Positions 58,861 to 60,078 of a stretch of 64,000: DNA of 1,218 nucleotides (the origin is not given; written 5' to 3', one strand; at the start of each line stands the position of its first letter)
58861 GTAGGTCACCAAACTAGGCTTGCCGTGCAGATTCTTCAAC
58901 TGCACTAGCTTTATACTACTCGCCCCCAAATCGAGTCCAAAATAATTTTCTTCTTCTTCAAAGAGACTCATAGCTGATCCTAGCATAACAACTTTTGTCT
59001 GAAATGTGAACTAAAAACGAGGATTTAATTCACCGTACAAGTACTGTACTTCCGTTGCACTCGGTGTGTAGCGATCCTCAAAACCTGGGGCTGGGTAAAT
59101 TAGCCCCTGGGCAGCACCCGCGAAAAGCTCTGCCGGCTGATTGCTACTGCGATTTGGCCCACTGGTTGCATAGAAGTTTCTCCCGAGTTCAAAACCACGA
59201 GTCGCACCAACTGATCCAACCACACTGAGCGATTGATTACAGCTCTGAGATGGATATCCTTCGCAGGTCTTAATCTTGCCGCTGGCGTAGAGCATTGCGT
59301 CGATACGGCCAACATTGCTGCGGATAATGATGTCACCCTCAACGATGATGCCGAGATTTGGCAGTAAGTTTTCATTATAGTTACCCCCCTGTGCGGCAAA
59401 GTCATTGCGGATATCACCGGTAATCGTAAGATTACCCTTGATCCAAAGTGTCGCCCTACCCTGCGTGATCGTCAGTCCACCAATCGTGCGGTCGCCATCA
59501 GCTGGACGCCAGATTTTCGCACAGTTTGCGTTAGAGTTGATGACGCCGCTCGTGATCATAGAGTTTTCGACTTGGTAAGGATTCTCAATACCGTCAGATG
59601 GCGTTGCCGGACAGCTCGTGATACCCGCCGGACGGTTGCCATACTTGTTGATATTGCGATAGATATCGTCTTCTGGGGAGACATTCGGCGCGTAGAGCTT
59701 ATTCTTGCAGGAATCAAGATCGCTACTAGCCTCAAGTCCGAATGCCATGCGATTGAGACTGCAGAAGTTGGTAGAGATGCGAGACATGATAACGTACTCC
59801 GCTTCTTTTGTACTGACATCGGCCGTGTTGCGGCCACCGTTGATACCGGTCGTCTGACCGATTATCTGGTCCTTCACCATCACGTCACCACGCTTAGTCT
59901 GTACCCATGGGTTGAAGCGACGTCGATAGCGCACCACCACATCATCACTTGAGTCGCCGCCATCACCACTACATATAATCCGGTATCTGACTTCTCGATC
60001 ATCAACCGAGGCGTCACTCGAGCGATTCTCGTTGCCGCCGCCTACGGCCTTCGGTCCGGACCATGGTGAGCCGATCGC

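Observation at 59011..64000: Two large membrane-anchored paralogs with a shared C-terminal ...PGFED...NPRF module lead the type IV pilus operon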

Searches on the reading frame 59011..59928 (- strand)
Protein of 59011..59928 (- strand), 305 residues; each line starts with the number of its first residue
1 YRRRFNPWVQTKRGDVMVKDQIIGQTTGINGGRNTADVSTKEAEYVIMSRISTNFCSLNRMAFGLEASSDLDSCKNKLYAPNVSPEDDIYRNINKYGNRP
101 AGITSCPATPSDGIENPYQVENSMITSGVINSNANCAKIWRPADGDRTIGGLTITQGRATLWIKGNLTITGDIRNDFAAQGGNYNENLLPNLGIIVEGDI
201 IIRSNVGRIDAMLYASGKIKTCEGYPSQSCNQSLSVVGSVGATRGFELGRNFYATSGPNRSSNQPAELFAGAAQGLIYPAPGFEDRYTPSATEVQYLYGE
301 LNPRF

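Call 32: find_homologous_proteins(query=A2, max_evalue=0.00001)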
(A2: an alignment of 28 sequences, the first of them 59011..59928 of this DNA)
Query A2 (28 sequences) (305 aa, profile of the alignment): 1 proteins with E <= 0.00001 among 5492 candidates.
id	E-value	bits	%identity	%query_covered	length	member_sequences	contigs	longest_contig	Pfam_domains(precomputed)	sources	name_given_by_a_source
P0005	1.2e-92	329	56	100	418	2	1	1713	-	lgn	-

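Call 35: find_related_loci(query=A3, collection=genome_contigs, flank=10000)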
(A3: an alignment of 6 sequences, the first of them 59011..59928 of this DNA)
Query A3 (305 aa) in genome_contigs; peptide patterns used: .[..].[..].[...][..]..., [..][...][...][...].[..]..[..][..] (x = any residue, [..] = any of these).
70 stretches matched a pattern; 7 encode a relative of the query (tblastn E <= 1e-3); 7 distinct loci.
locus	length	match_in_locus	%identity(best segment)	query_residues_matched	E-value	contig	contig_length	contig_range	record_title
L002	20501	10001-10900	31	2-305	2e-39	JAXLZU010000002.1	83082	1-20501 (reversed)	MAG: Candidatus Saccharibacteria bacterium isolate STL-PAT10 C2.14.fa-2, whole genome shotgun sequence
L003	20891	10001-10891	31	5-305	4e-39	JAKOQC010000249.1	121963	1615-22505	MAG: bacterium isolate all_maxbin.105 k201_749839, whole genome shotgun sequence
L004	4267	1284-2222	33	5-305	2e-36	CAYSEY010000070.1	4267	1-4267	MAG TPA_asm: uncultured Candidatus Saccharibacteria bacterium isolate SRP286056_co1_538 genome assembly, contig: NODE_31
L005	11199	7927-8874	28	7-305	5e-27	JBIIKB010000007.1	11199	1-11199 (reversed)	MAG: Candidatus Saccharimonadia bacterium isolate ME2001-10-09pf_3300042861_group1_bin39 Rohwer_bin1541_scaffold_3046_c2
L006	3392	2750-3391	26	7-202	3e-10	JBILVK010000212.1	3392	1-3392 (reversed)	MAG: Bacteroidia bacterium isolate ME2018-08-14_3300043803_group8_bin7 Rohwer_bin1044_scaffold_84326_c1, whole genome sh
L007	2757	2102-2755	27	5-198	1e-9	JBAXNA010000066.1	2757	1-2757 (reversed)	MAG: Candidatus Saccharibacteria bacterium isolate ELA467 MAG467_66, whole genome shotgun sequence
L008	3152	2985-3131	42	7-54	2e-6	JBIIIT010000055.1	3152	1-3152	MAG: Candidatus Saccharimonadia bacterium isolate ME2001-09-10pf_3300042914_group1_bin219 Rohwer_bin1540_scaffold_56867_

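Call 39: search_protein_families(library=pfam, proteins=[L002:8660-10906:+, L002:10952-11995:+, L002:13588-15378:+, L003:8627-10897:+, L003:10943-11986:+, L005:6091-8877:+, L005:8925-9971:+, L005:5153-6094:+, L002:6618-7697:-, L002:7809-8312:+], max_evalue=0.01)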
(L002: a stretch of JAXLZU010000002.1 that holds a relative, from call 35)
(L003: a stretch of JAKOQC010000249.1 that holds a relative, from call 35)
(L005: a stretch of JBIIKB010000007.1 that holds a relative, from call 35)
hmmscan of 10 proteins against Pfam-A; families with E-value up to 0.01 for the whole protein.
L002:8660-10906:+ (748 aa): 0 families

L002:10952-11995:+ (347 aa): 3 families
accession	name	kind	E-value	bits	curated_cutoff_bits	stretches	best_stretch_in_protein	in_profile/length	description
PF11104.14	PilM_2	-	4e-49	167.8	27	1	12-345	1-339/340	Type IV pilus assembly protein PilM;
PF14450.12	FtsA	-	0.00013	22.8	31.8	1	188-340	3-127/127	Cell division protein FtsA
PF25216.1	Volactin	-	0.0027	17.7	35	0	204-301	187-287/321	Volactin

L002:13588-15378:+ (596 aa): 6 families
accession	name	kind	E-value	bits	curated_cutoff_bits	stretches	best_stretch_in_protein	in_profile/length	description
PF00437.27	T2SSE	-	4.3e-127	424.2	24.9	1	186-592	4-370/370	Type II/IV secretion system protein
PF05157.20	MshEN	-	2.1e-19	69.7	23.1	1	64-147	3-87/90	MshEN domain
PF01935.23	DUF87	-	0.00059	20.4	23.2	1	331-358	30-58/220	Helicase HerA, central domain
PF25199.1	nSTAND_NTPase5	-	0.001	19.4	34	1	321-366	38-84/145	Novel STAND NTPase 5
PF13173.12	AAA_14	-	0.0011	19.5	27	1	327-435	5-104/129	AAA domain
PF13555.12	AAA_29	-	0.0015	18.7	27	1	323-346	21-44/61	P-loop containing region of AAA domain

L003:8627-10897:+ (756 aa): 0 families

L003:10943-11986:+ (347 aa): 4 families
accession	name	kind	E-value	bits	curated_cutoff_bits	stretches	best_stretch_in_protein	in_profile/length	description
PF11104.14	PilM_2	-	3.4e-49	168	27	1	12-345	1-339/340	Type IV pilus assembly protein PilM;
PF14450.12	FtsA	-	0.00013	22.7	31.8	1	188-340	3-127/127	Cell division protein FtsA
PF25216.1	Volactin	-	0.0014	18.6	35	0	204-301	187-287/321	Volactin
PF06723.19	MreB_Mbl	-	0.0072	15.6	27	0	244-313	239-305/327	MreB/Mbl protein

L005:6091-8877:+ (928 aa): 1 family
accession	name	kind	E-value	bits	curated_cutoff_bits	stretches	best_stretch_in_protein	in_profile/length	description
PF01453.30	B_lectin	-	0.0031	18.4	32.4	0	254-319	14-75/105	D-mannose binding lectin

L005:8925-9971:+ (348 aa): 6 families
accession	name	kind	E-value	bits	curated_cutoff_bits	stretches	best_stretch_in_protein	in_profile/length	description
PF11104.14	PilM_2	-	7.4e-50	170.2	27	1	12-346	1-340/340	Type IV pilus assembly protein PilM;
PF14450.12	FtsA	-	1.6e-12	48.3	31.8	1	187-340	2-127/127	Cell division protein FtsA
PF06723.19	MreB_Mbl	-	5.7e-07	29.1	27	1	152-224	114-186/327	MreB/Mbl protein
PF25216.1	Volactin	-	0.00028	20.9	35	1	188-302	171-288/321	Volactin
PF05134.19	T2SSL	-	0.0061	16.4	25.5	1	58-172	33-139/231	Type II secretion system (T2SS), protein L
PF00022.25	Actin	-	0.009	15.1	27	0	133-229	93-190/410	Actin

L005:5153-6094:+ (313 aa): 1 family
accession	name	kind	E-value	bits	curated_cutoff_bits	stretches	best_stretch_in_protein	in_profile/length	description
PF16192.10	PMT_4TMC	-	0.0078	16.1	32.4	0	24-67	157-197/202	C-terminal four TMM region of protein-O-mannosyltransferase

L002:6618-7697:- (359 aa): 5 families
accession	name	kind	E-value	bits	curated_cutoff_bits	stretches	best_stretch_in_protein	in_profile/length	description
PF06071.19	YchF-GTPase_C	-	5.7e-35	119.7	27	1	275-357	1-83/84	Protein of unknown function (DUF933)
PF01926.29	MMR_HSR1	-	2.1e-22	79.8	21.9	1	6-110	2-86/113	50S ribosome-binding GTPase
PF02421.24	FeoB_N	-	6.2e-09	36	27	1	7-52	4-49/156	Ferrous iron transport protein B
PF02824.27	TGS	-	0.0027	18.2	22.2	0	291-353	13-56/60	TGS domain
PF00350.29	Dynamin_N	-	0.008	16.7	27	0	8-31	3-26/168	Dynamin family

L002:7809-8312:+ (167 aa): 0 families

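Call 48: predict_structure(alignment_id=A2)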
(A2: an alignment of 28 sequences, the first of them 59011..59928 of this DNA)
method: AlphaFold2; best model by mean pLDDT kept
length: 305 residues; sequences in the alignment: 28
mean_pLDDT: 70.7   pTM: 0.74
mean pLDDT of the five models: 70.7, 70.2, 69.4, 68.0, 67.6
residues with pLDDT >= 90: 79; 70-90: 87; 50-70: 86; < 50: 53
segments of 3 or more residues with pLDDT < 50: 1-7, 42-52, 63-65, 78-84, 288-305
pLDDT, mean of each block of 10 residues (from residue 1): 37 52 54 55 44 51 51 51 58 79 62 73 91 89 95 94 97 87 82 95 96 91 78 88 80 62 72 78 63 35 34
secondary structure, 60 per line:
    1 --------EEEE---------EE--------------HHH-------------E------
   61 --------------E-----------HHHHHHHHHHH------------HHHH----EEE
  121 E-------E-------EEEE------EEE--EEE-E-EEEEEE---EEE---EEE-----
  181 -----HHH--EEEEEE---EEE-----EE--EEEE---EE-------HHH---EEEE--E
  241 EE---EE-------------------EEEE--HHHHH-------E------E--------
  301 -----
elements in order: E9-12 H87-97 H110-113 E118-121 E137-140 E147-149 E152-154 E158-163 E167-169 E173-175 E191-196 E200-202 E212-215 E234-237 E240-242 E267-270 H273-277

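Call 52: search_solved_structures(query=A2, max_evalue=10)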
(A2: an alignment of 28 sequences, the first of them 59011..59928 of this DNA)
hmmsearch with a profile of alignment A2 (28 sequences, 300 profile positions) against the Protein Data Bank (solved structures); distinct sequences matched with E-value up to 10: 9.
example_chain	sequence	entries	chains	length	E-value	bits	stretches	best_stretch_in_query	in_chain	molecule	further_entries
8snb_8J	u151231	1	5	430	0.54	12.9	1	67-145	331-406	Tektin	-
8xks_M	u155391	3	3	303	1.3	11.7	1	7-69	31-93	Moc29 | CrTam34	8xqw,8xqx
4jj2_A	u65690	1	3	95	6.3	9.4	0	149-193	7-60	Tail-associated lysozyme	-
4ku0_A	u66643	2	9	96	6.4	9.4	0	148-193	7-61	Tail-associated lysozyme | Baseplate central spike complex protein gp5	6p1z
4jiw_A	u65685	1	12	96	6.7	9.3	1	148-193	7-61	Tail-associated lysozyme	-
4osd_A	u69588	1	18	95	6.8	9.3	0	149-193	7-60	Tail-associated lysozyme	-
4jiv_A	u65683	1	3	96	6.9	9.3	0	148-177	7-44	Tail-associated lysozyme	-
6p22_A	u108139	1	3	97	7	9.3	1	148-193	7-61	CHIMERA OF CENTRAL SPIKE PROTEINS GP5 FROM PHAGE T4 AND PVC8 FROM PVC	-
6p20_A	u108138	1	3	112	7.6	9.2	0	148-177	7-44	Baseplate central spike complex protein gp5,PHIKZ164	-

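Call 53: fold_search(model_id=the predicted structure, library=pdb)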
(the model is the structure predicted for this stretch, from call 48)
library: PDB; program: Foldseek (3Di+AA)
matches with E <= 10: 56; with E <= 0.001: 0
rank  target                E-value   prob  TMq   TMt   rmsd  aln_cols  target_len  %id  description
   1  6bg8_A                1.2e-02  0.95  0.35  0.43  11.4       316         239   14  Shewanella frigidimarina ice-binding protein_1 DUF3494 Domain (released 2018-03-07)
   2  6qvi_C                5.0e-02  0.93  0.22  0.14   8.1       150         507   20  Crystal structure of competence-associated pilin ComZ from Thermus thermophilus (released 2019-05-29)
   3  4w8t                  5.9e-01  0.04  0.13  0.15  16.0       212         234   14  Crystal structure of truncated hemolysin A Q125S from P. mirabilis at 1.5 Angstroms resolution (released 2015-10-07)
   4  6tgf_E                5.9e-01  0.03  0.12  0.07  14.8       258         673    6  Pantoea stewartii WceF is a glycan biofilm modifying enzyme with a bacteriophage tailspike-like parallel beta-helix fo (released 2020-11-25)
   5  6a8k                  6.3e-01  0.63  0.30  0.37   8.0       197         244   13  Crystal structure of Ice-binding Protein from a Sea-Ice Microalga (released 2018-11-07)
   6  7ddb_A                9.1e-01  0.66  0.24  0.33   4.8       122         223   13  Crystal structure of fungal antifreeze protein with intermediate activity (released 2021-11-03)
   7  2n3d_MODEL_1_A        1.1e+00  0.16  0.16  0.41  10.2       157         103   10  Atomic structure of the cytoskeletal bactofilin BacA revealed by solid-state NMR (released 2015-12-16)
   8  5uyt_B                1.3e+00  0.08  0.17  0.13   9.7       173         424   12  Crystal structure of ice binding protein from an Antarctic bacterium Flavobacteriaceae (released 2017-10-25)
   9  7ehk                  1.5e+00  0.57  0.26  0.36   4.8       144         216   12  Crystal structure of C107S mutant of FfIBP (released 2022-03-02)
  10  3jqy_B                1.7e+00  0.02  0.09  0.11  15.0       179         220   13  Crystal Structure of the polySia specific acetyltransferase NeuO (released 2010-08-18)
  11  6tgf_D                1.7e+00  0.01  0.11  0.06  14.4       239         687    7  Pantoea stewartii WceF is a glycan biofilm modifying enzyme with a bacteriophage tailspike-like parallel beta-helix fo (released 2020-11-25)
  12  5kdk                  2.0e+00  0.02  0.13  0.15  15.9       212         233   13  Truncated hemolysin A from P. mirabilis at 2.0 Angstroms resolution crystallized in a high salt condition (released 2017-06-14)
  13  5t61_C                2.2e+00  0.03  0.13  0.14  12.4       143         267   14  TUNGSTEN-CONTAINING FORMYLMETHANOFURAN DEHYDROGENASE FROM METHANOTHERMOBACTER WOLFEII, TRICLINIC FORM AT 2.55 A (released 2016-10-19)
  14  4w8r                  2.2e+00  0.02  0.12  0.15  15.8       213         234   14  Crystal structure of hemolysin A Y134F from P. mirabilis at 1.5 Angstroms resolution (released 2015-10-07)
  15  3fy3                  2.4e+00  0.02  0.12  0.15  16.1       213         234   12  Crystal structure of truncated hemolysin A from P. mirabilis (released 2009-06-02)
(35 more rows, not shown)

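Call 58: find_related_loci(query=A4, collection=metagenome_contigs, flank=10000)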
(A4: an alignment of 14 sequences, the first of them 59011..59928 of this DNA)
Query A4 (305 aa) in metagenome_contigs; peptide patterns used: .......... (x = any residue, [..] = any of these).
28 stretches matched a pattern; 11 encode a relative of the query (tblastn E <= 1e-3); 10 distinct loci.
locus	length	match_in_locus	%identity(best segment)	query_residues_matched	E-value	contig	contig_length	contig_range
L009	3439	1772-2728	31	4-305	2e-33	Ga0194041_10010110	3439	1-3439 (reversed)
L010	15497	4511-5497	29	2-305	2e-29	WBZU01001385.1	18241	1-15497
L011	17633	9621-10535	28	5-305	1e-28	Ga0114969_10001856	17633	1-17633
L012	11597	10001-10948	30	3-305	7e-27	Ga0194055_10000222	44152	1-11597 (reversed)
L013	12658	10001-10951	28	2-287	8e-23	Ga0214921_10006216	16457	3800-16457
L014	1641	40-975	27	5-305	7e-22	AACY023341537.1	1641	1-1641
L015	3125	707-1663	29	7-305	2e-21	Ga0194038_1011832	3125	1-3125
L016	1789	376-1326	28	3-305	6e-21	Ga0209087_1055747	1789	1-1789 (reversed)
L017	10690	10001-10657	27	7-268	5e-5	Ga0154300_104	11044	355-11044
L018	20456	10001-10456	24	151-283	3e-4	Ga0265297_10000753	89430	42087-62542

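Call 72: search_protein_families(library=pfam, alignment_id=A2, max_evalue=1)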
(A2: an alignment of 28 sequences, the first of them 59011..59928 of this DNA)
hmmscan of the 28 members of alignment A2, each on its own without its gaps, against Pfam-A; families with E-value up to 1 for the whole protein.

A. member 1, window:59011-59928:- (305 aa): 0 families

B. families by the number of members that match (of 28 scanned): 13 families
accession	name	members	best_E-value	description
PF23981.1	DUF7305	5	0.0029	Domain of unknown function (DUF7305)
PF22112.2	OmcA-like_N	1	0.052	OmcA-like N-terminal domain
PF16666.10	MAGI_u5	1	0.081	Unstructured region on MAGI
PF00949.27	Peptidase_S7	1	0.09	Peptidase S7, Flavivirus NS3 serine protease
PF05488.18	PAAR_motif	1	0.11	PAAR motif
PF14044.11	NETI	1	0.12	NETI protein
PF11049.13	KSHV_K1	1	0.12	Glycoprotein K1 of Kaposi's sarcoma-associated herpes virus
PF19454.4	DUF5992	1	0.13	Family of unknown function (DUF5992)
PF15475.11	UPF0444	1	0.17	Transmembrane protein C12orf23, UPF0444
PF14991.11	MLANA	1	0.17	Protein melan-A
PF10309.14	NCBP3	1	0.18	Nuclear cap-binding protein subunit 3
PF21934.1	Yop-YscD_ppl_3rd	1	0.26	YscD/CdsD-like Bon-like domain 3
PF20597.4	pAdhesive_15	1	0.78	Putative Ice-binding-like adhesive domain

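Call 83: search_protein_families(library=pfam, proteins=[L018:6509-8824:+, L018:8837-10510:+, L018:10612-11754:+, L018:11763-12959:+, L018:1804-4299:-, L018:617-1807:-, L018:4774-5670:-, L013:11049-11588:+, L013:11548-12657:+], max_evalue=0.01)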
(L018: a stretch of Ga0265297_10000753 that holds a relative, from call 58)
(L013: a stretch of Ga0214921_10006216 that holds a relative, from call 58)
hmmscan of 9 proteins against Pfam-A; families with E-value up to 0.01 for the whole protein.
L018:6509-8824:+ (771 aa): 0 families

L018:8837-10510:+ (557 aa): 0 families

L018:10612-11754:+ (380 aa): 3 families
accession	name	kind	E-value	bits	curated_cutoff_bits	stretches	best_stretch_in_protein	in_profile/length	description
PF11104.14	PilM_2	-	2.7e-40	138.8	27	2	165-378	121-339/340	Type IV pilus assembly protein PilM;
PF14450.12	FtsA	-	1.4e-10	42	31.8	1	220-354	2-114/127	Cell division protein FtsA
PF06723.19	MreB_Mbl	-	4.9e-07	29.3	27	0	215-275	144-210/327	MreB/Mbl protein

L018:11763-12959:+ (398 aa): 0 families

L018:1804-4299:- (831 aa): 30 families (the best 25 are shown)
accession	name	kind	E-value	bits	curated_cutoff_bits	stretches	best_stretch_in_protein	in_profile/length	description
PF07724.20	AAA_2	-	8e-60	202.1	27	1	558-735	1-165/166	AAA domain (Cdc48 subfamily)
PF17871.7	AAA_lid_9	-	3.5e-31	107.6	22.8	1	363-465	1-101/104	AAA lid domain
PF00004.35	AAA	-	8.5e-23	81.7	21.2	2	225-357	2-126/131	ATPase family associated with various cellular activities (AAA)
PF10431.15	ClpB_D2-small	-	1.7e-17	63.6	21.9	1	743-822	2-81/81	C-terminal, D2-small domain, of ClpB protein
PF02861.25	Clp_N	-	1.1e-16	61.2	20.7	2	19-66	1-48/53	Clp amino terminal domain, pathogenicity island component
PF07728.20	AAA_5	-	3.7e-16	59.8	22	2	563-686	2-127/139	AAA domain (dynein-related subfamily)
PF13191.12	AAA_16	-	3.2e-12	47.7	32.6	1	202-257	2-59/167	AAA ATPase domain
PF00158.32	Sigma54_activat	-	1.6e-09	38.1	20.2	1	561-680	23-142/168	Sigma-54 interaction domain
PF13401.12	AAA_22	-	1.9e-07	31.9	27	0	220-317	4-101/130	AAA domain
PF20030.5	bpMoxR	-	2.4e-07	30.5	27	0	201-249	13-58/205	MoxR domain in the MoxR-vWA-beta-propeller ternary systems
PF05496.18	RuvB_N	-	2.7e-07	30.9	27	0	529-584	6-57/159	Holliday junction DNA helicase RuvB P-loop domain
PF20720.3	nSTAND3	-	4.8e-06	26.8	27.2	0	219-250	15-46/155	Novel STAND NTPase 3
PF12775.13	AAA_7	-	4.8e-06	26.7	25.8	0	212-249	25-61/181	P-loop containing dynein motor region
PF01695.23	IstB_IS21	-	7.7e-06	26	24.1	0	207-264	78-128/238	IstB-like ATP binding protein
PF05621.17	TniB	-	1e-05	25.5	22.4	1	208-359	22-184/189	Bacterial TniB protein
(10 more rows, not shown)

L018:617-1807:- (396 aa): 0 families

L018:4774-5670:- (298 aa): 2 families
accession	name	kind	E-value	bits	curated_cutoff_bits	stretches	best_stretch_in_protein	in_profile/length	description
PF01435.24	Peptidase_M48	-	3e-34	118.9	20.3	1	78-297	4-185/186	Peptidase family M48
PF05569.17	Peptidase_M56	-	0.0003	20.5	31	1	121-162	178-219/296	BlaR1 peptidase M56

L013:11049-11588:+ (180 aa): 0 families

L013:11548-12657:+ (370 aa): 0 families

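Call 96: fold_search(model_id=the predicted structure, library=viral)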
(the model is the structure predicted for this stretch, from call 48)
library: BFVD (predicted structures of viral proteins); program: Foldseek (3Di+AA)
matches with E <= 10: 126; with E <= 0.001: 0
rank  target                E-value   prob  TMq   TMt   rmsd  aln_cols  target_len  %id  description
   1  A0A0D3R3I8            6.1e-02  0.08  0.09  0.15  13.9       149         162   13  Pentapeptide repeat-containing protein [Testudo hermanni ranavirus]
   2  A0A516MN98            1.8e-01  0.03  0.12  0.06  23.5       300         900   11  (no name in the UniProt tables at hand)
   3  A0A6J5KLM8            4.4e-01  0.25  0.22  0.15  11.3       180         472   14  Putative tail fiber protein gp53-like C-terminal domain-containing protein [uncultured Caudovirales phage]
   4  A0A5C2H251            5.5e-01  0.03  0.15  0.09  24.7       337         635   13  Uncharacterized protein [Sinorhizobium phage ort11]
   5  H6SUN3                5.5e-01  0.02  0.11  0.09  14.4       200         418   12  Uncharacterized protein [Campylobacter virus IBB35]
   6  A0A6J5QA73            5.8e-01  0.04  0.13  0.10  13.1       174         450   10  Glycine-rich domain-containing protein [uncultured Caudovirales phage]
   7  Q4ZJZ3                6.5e-01  0.02  0.10  0.09  13.8       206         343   11  Protease inhibitor Egf1.5a [Microplitis demolitor bracovirus (isolate Webb)]
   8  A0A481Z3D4            6.8e-01  0.04  0.11  0.11  17.0       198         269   10  FNIP repeat protein [Pithovirus LCPAC001]
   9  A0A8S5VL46            7.2e-01  0.04  0.14  0.10  22.3       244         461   12  Uncharacterized protein [Ackermannviridae sp.]
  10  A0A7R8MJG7            7.2e-01  0.01  0.09  0.04  24.9       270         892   11  Virion structural protein [Klebsiella phage vB_KvM-Eowyn]
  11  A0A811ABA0            9.4e-01  0.06  0.20  0.19  19.7       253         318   11  (no name in the UniProt tables at hand)
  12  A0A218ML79            9.4e-01  0.06  0.13  0.12  11.9       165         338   13  Uncharacterized protein [uncultured virus]
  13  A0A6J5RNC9            1.0e+00  0.08  0.13  0.05  11.6       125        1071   14  Uncharacterized protein [uncultured Caudovirales phage]
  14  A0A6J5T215            1.1e+00  0.03  0.14  0.09  31.9       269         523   13  Uncharacterized protein [uncultured Caudovirales phage]
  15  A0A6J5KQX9            1.3e+00  0.05  0.15  0.26  16.4       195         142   10  Uncharacterized protein [uncultured Caudovirales phage]
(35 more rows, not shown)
